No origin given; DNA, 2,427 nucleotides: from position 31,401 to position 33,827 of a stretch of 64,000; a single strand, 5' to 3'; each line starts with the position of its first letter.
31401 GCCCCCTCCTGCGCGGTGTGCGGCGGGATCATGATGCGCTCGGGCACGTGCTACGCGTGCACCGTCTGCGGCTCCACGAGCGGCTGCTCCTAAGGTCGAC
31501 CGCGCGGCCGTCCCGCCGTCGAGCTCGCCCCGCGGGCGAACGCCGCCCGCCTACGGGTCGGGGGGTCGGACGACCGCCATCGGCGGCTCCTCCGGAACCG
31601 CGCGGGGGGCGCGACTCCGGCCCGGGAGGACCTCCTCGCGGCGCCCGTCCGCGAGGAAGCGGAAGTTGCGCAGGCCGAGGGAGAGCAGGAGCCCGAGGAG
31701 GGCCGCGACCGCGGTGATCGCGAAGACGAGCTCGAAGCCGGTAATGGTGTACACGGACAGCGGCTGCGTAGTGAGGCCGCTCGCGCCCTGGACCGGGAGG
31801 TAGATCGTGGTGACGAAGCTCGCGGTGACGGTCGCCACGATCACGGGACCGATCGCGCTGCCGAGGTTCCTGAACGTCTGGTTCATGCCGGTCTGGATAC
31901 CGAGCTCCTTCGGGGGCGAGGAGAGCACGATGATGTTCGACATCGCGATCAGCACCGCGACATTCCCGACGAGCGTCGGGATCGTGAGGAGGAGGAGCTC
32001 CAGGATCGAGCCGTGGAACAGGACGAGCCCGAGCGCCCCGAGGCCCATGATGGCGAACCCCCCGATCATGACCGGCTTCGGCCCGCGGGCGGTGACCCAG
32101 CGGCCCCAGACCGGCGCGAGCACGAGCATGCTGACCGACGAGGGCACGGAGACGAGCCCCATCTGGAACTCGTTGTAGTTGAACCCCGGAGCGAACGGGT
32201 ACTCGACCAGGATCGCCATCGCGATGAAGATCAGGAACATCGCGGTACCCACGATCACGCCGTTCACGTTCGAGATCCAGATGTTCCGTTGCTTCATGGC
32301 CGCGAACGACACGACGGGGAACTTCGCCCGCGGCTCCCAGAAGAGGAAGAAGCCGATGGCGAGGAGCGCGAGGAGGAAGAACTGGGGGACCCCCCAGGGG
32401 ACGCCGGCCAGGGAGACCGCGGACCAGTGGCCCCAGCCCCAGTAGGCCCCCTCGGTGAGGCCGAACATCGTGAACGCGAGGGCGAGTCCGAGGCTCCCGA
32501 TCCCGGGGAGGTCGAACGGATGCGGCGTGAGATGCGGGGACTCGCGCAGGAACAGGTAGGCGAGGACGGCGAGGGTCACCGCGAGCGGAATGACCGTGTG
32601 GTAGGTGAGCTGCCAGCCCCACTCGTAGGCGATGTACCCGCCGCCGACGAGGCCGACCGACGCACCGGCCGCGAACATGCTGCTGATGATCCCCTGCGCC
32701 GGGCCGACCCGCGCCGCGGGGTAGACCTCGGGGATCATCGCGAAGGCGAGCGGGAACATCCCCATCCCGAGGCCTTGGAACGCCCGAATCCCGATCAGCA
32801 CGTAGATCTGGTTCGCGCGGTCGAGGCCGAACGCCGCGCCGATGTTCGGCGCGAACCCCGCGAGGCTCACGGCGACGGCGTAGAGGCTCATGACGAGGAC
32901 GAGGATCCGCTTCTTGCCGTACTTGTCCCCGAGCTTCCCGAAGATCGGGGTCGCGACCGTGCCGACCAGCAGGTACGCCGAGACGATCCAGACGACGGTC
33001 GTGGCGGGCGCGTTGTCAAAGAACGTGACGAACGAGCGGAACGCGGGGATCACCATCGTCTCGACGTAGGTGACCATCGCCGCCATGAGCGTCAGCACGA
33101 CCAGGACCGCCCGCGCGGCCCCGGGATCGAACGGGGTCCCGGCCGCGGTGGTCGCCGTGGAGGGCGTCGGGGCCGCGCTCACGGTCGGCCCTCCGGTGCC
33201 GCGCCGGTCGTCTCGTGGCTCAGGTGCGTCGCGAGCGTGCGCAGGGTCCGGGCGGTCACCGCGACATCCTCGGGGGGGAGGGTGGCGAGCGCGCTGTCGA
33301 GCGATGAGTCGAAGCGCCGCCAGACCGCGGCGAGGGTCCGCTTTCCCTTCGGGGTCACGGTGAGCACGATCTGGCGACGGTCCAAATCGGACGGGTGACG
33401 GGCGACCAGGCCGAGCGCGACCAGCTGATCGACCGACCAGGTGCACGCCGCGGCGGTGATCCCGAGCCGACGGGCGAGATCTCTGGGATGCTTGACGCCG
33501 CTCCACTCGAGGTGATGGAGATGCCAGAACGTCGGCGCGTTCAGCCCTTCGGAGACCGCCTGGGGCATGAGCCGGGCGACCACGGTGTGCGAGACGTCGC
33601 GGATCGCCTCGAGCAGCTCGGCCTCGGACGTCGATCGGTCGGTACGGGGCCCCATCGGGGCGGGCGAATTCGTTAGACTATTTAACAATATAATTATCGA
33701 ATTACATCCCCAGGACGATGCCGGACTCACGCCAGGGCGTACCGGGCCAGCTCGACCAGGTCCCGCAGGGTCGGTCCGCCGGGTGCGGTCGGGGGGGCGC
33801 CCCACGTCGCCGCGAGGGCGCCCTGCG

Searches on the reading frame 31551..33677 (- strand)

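Call 13: search_protein_families(library=pfam, proteins=[window:31551-33677:-], max_evalue=0.001)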
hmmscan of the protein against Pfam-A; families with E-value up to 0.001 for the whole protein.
window:31551-33677:- (708 aa): 2 families
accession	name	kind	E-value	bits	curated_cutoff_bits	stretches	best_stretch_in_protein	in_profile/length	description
PF07690.21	MFS_1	-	8.3e-41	140.5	33.4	2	196-444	2-217/347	Major Facilitator Superfamily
PF00083.30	Sugar_tr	-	1.5e-10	41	22.3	1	224-382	44-196/452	Sugar (and other) transporter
